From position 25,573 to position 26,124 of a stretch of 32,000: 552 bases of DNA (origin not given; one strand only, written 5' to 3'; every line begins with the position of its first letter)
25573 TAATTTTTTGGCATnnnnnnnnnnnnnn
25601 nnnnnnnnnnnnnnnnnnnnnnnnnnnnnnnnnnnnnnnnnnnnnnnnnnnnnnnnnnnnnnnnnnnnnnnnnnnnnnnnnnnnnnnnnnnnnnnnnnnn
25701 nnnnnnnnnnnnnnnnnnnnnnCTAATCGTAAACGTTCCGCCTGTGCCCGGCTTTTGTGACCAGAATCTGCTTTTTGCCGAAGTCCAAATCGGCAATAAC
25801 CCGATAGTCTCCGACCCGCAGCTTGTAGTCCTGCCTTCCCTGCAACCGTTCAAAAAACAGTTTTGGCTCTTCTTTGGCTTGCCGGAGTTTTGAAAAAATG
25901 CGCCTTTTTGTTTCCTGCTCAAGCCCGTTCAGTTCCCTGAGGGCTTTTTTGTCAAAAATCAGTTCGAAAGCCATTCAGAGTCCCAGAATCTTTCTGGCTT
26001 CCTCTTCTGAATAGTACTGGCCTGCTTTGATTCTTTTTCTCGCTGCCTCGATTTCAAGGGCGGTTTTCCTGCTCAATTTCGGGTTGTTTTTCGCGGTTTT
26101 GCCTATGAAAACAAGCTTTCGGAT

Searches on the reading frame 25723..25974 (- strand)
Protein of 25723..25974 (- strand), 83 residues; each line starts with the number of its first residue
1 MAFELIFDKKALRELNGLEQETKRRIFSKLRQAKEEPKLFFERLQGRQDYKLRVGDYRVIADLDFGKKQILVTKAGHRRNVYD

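Call 65: search_protein_families(library=pfam, proteins=[window:25723-25974:-], max_evalue=0.01)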
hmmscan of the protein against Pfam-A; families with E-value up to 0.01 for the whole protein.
window:25723-25974:- (83 aa): 1 family
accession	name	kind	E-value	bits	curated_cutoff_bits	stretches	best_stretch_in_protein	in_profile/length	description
PF05016.21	ParE_toxin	-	5.1e-06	27.4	23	1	5-82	1-89/89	ParE toxin of type II toxin-antitoxin system, parDE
